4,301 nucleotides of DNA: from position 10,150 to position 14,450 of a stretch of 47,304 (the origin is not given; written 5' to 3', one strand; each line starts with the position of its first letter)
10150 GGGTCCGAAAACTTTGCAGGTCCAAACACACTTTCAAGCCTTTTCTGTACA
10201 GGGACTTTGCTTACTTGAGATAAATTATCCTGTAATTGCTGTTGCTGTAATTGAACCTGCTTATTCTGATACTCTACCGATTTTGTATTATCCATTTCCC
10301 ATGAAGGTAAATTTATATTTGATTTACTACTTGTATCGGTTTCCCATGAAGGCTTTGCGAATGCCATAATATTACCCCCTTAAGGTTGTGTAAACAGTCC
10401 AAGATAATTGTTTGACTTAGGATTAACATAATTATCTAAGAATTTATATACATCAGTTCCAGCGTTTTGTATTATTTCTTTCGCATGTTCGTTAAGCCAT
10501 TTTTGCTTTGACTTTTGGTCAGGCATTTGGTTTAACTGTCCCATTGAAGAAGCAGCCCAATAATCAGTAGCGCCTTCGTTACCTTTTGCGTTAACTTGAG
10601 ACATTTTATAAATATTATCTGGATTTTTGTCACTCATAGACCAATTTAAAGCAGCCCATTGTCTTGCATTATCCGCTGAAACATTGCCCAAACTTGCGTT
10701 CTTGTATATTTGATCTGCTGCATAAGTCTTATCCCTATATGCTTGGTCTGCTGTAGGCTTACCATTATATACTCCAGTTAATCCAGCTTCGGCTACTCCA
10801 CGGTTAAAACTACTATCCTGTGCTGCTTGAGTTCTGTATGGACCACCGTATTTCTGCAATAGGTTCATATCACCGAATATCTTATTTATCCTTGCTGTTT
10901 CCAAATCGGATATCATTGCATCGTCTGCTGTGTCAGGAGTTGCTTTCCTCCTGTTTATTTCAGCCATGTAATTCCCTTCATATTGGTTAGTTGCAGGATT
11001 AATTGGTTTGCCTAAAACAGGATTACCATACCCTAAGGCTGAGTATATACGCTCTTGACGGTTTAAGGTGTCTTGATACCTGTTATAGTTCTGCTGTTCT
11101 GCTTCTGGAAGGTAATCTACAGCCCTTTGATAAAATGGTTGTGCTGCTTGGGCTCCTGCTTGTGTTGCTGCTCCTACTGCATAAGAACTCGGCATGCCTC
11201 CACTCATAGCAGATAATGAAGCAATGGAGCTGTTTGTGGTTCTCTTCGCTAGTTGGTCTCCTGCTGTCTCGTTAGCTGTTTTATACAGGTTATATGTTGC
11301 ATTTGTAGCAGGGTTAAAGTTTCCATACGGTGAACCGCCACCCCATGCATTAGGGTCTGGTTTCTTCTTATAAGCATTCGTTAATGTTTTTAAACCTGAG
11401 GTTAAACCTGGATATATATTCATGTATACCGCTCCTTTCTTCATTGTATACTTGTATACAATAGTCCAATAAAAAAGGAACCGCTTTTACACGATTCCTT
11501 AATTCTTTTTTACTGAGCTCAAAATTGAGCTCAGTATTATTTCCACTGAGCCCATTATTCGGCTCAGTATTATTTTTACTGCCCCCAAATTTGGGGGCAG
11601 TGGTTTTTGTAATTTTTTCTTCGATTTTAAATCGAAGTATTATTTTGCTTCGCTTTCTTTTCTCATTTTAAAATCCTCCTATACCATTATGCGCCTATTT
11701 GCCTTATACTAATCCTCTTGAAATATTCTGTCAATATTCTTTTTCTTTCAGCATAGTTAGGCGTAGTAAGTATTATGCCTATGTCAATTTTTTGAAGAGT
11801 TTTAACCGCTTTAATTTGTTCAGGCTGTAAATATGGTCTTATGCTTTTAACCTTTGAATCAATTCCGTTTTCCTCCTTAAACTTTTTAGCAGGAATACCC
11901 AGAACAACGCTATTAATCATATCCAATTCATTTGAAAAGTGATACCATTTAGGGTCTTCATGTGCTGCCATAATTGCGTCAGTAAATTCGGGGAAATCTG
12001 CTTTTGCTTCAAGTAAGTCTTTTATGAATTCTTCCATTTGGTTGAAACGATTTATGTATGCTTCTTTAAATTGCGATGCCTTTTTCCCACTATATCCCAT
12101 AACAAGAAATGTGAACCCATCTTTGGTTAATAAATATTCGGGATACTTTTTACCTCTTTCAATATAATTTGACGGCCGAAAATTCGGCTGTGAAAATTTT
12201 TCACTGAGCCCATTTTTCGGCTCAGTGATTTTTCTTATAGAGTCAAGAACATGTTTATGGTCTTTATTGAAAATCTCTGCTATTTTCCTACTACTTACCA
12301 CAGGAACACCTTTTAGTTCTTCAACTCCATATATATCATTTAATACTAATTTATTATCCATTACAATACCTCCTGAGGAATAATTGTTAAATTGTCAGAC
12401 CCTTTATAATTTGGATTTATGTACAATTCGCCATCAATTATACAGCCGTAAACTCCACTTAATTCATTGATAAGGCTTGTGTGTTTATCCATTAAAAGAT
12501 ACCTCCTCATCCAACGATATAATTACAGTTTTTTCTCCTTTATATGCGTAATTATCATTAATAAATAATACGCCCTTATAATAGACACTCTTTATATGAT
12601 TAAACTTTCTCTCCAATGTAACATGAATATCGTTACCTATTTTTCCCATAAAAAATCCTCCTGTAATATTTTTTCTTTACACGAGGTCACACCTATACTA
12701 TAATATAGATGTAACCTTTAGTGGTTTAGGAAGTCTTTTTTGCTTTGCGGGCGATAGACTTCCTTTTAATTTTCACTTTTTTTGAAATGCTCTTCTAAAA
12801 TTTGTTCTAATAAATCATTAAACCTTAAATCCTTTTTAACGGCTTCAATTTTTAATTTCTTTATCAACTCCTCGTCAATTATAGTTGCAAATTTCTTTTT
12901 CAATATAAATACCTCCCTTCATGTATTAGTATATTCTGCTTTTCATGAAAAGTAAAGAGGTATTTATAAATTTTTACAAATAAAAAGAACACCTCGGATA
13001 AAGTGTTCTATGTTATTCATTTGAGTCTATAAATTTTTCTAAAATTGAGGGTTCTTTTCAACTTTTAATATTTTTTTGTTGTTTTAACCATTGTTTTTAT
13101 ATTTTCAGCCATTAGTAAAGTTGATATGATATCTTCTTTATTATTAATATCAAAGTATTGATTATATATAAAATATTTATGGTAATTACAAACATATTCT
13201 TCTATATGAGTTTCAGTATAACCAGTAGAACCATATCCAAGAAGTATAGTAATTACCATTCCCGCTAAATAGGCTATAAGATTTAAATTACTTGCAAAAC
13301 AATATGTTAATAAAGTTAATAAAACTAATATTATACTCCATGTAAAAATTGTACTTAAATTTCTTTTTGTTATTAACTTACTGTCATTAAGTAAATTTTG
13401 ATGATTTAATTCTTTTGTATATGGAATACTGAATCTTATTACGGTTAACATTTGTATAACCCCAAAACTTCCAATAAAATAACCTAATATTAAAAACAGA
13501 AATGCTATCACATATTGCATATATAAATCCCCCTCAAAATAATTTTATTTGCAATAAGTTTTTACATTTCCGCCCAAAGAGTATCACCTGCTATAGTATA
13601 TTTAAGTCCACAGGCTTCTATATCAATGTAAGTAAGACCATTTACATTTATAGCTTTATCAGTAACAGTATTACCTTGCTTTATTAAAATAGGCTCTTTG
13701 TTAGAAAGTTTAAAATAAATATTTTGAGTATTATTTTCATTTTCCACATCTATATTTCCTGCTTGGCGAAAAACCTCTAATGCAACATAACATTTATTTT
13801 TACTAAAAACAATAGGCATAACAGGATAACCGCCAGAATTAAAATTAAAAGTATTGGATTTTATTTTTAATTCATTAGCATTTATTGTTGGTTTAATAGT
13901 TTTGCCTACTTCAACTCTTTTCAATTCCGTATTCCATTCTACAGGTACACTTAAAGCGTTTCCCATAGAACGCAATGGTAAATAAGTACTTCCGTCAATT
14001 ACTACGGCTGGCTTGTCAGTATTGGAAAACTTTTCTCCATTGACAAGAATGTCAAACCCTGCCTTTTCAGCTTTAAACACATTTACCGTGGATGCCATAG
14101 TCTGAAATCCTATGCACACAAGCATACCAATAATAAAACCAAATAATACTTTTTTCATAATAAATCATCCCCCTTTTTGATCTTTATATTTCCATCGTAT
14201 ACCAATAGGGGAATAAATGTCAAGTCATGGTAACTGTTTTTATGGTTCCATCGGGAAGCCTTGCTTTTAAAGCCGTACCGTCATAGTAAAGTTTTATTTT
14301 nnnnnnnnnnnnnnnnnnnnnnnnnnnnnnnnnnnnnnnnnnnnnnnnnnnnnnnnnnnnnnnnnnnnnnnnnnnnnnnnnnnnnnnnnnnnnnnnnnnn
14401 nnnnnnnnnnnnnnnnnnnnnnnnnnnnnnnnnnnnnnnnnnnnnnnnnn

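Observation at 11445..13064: P22 immI-like secondary immunity module embedded in the late structural operon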

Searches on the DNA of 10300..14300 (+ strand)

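Call 6: search_dna_similar(query=window:10300-14300:+, collection=phages, mode=distant, max_rows=25)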
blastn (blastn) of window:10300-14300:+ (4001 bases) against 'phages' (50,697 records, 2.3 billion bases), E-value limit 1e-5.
Records with a match: 4; places in all: 4; records where one place covers at least 80% of the query: 0.
Best place of each record, by identity: 60-80% 4.
By first word of the organism name: Bacteroides 2; Clostridium 1; Vibrio 1.
By host as written in the record: Bacteroides fragilis DA695 2; Clostridium botulinum D str. 1873 1; Vibrio cyclitrophicus 10N.222.45.E8 1.
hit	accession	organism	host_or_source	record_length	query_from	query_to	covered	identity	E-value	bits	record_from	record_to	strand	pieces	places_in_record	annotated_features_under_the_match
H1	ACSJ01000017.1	Clostridium phage D-1873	Clostridium botulinum D str. 1873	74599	1721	1840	3%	73.3%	7e-10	73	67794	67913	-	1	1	putative antirepressor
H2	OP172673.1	Bacteroides phage BF695P2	Bacteroides fragilis DA695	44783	1721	1828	3%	74.8%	1e-6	63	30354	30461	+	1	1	hypothetical protein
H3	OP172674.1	Bacteroides phage BF695P3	Bacteroides fragilis DA695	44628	1721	1828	3%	74.8%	1e-6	63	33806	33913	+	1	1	hypothetical protein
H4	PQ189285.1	Vibrio phage 10N.222.45.E8_PE002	Vibrio cyclitrophicus 10N.222.45.E8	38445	1735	1828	2%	74.5%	1e-6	63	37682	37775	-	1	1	hypothetical protein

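Call 59: search_rna_families(source=window, start=11300, end=13200, threshold=evalue, max_evalue=5)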
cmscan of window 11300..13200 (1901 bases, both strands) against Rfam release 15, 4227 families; matches with E-value up to 5: 13.
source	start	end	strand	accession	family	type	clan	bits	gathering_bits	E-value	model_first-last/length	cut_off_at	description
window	11450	11571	-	RF01602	plasmodium_snoR27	Gene; snRNA; snoRNA; HACA-box;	-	28.9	50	0.098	1-143/143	no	small nucleolar RNA snoR27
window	12976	13045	-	RF02425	SpF01_sRNA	Gene; sRNA;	-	27.5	55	0.36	1-80/80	no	Streptococcus sRNA SpF01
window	11493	11607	+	RF01859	Phe_leader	Cis-reg; leader;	-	26.1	55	0.13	1-125/125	no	Phenylalanine leader peptide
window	12460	12593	-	RF01437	S_pombe_snR10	Gene; snRNA; snoRNA; HACA-box;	CL00031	24.2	50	1.3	1-167/167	no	small nucleolar RNA snR10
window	11469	11540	-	RF02074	STnc240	Gene; sRNA;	-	23.8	55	1.3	1-77/77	no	Enterobacterial sRNA STnc240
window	12615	12681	+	RF02064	STnc370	Gene; sRNA;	-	23.8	54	3.3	1-71/71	no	Enterobacterial sRNA STnc370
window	11425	11554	-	RF02526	SSRC34_1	Gene; sRNA;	-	21.6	64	4.8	1-128/128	no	Streptococcus sRNA SSRC34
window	11376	11466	-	RF03080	RT-9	Gene; sRNA;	-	20.7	46.1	2.7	1-92/92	no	RT-9 RNA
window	11460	11577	-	RF02729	JA01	Gene; sRNA;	-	20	111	2.7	1-153/153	no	Aggregatibacter sRNA JA01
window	12898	12974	+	RF00103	mir-1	Gene; miRNA;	-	19.8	45.6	0.66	1-79/79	no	mir-1 microRNA precursor family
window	12107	12237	+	RF02529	SSRC8_1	Gene; sRNA;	-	18.5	80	2.9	1-150/150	no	Streptococcus sRNA SSRC8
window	11509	11571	-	RF00969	mir-556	Gene; miRNA;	-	18.3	84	4.6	1-88/88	no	mir-556 microRNA precursor family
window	11612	11640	+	RF01072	TMV_UPD-PK3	Cis-reg;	-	16.7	34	0.51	1-31/31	no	Pseudoknot of upstream pseudoknot domain (UPD) of the 3'UTR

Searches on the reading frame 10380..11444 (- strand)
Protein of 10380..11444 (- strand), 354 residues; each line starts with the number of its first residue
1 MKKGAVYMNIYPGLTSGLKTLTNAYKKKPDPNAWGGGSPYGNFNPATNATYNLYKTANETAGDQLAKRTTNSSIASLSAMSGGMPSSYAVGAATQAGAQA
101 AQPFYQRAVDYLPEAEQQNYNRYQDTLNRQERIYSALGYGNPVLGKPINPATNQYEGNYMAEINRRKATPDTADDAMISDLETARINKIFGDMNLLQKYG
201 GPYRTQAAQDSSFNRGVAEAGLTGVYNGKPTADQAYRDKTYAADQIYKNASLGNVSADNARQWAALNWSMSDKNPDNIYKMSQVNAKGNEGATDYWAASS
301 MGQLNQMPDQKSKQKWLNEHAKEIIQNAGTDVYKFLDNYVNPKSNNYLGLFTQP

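Call 4: search_protein_families(library=pfam, proteins=[window:10380-11444:-], max_evalue=0.1)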
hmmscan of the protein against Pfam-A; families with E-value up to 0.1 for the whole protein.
window:10380-11444:- (354 aa): 0 families

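Call 5: search_protein_families(library=phrogs, proteins=[window:10380-11444:-], max_evalue=0.01)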
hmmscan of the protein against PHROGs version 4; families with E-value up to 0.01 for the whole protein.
window:10380-11444:- (354 aa): 0 families

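Call 33: find_homologous_proteins(query=window:10380-11444:-, max_evalue=0.00001)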
Query window:10380-11444:- (354 aa): 6 proteins with E <= 0.00001 among 1926 candidates.
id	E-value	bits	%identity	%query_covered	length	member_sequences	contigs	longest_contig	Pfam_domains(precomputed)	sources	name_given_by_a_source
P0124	4.3e-228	775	100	98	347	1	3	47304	-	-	-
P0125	2.6e-50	190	55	55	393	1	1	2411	-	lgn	-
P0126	7.3e-43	166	53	28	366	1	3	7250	-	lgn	-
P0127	4.7e-18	84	48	31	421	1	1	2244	-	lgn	-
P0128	1.4e-9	56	42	25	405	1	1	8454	-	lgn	-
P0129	2.7e-8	52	43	24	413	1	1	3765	-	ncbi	-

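Call 34: find_encoding_contigs(protein=P0126, flank=8000, max_places=3)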
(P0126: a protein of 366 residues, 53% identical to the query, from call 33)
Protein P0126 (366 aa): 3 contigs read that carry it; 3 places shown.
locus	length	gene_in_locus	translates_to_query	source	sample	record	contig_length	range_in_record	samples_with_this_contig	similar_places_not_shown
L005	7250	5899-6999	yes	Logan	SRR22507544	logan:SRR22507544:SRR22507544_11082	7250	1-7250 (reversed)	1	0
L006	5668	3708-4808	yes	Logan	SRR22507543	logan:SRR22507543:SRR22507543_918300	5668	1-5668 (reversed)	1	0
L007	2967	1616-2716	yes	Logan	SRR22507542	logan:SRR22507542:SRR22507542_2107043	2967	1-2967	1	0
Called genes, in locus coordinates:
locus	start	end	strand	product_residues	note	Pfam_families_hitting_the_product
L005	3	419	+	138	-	?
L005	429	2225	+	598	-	-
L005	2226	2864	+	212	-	-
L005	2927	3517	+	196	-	PF07833:Cu_amine_oxidN1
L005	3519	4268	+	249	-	PF07833:Cu_amine_oxidN1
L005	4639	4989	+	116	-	PF06114:Peptidase_M78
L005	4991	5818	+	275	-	PF10543:ORF6N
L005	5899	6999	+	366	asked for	-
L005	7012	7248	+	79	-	?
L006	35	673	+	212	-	-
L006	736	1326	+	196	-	PF07833:Cu_amine_oxidN1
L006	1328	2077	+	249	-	PF07833:Cu_amine_oxidN1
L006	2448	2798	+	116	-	PF06114:Peptidase_M78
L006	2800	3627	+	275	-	PF10543:ORF6N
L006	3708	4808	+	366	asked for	-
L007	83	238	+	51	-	-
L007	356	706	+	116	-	PF06114:Peptidase_M78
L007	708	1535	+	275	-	PF10543:ORF6N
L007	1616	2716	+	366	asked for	-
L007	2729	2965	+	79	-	?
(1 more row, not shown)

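Call 35: find_encoding_contigs(protein=P0128, flank=8000, max_places=3)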
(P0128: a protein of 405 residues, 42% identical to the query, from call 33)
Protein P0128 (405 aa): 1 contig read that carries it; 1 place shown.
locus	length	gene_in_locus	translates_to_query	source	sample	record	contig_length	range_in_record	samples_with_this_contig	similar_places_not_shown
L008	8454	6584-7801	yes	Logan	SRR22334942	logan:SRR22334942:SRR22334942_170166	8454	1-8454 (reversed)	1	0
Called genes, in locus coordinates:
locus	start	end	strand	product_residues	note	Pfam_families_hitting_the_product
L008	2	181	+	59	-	?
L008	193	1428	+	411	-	-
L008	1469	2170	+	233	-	PF24175:SU10_adaptor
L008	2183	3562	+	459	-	-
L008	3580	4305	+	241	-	-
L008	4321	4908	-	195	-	-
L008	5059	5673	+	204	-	-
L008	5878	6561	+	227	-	PF09669:Phage_pRha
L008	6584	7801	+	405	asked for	-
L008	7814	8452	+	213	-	?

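Call 77: search_protein_families(library=pfam, proteins=[L005:4639-4989:+, L005:4991-5818:+, L008:5878-6561:+], max_evalue=0.05)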
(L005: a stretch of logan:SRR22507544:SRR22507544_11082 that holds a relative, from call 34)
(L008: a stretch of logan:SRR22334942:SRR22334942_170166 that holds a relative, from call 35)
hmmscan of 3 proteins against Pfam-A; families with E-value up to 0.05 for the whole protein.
L005:4639-4989:+ (116 aa): 2 families
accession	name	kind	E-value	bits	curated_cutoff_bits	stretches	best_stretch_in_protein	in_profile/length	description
PF06114.19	Peptidase_M78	-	8.4e-09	35.7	22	1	26-105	3-82/123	IrrE N-terminal-like domain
PF13058.12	DUF3920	-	0.0024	18.5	27.3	1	53-110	63-120/126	Protein of unknown function (DUF3920)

L005:4991-5818:+ (275 aa): 2 families
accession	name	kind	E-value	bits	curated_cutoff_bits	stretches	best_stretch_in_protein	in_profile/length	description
PF10543.14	ORF6N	-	1.6e-11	44.8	27.8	1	14-101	3-85/86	ORF6N domain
PF09274.16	ParG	-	0.0091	16.6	21.4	1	208-254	30-75/76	ParG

L008:5878-6561:+ (227 aa): 1 family
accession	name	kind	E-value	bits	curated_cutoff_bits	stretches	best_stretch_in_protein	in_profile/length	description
PF09669.15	Phage_pRha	-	9.4e-14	52.2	29.9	1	14-100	1-90/91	Phage regulatory protein Rha (Phage_pRha)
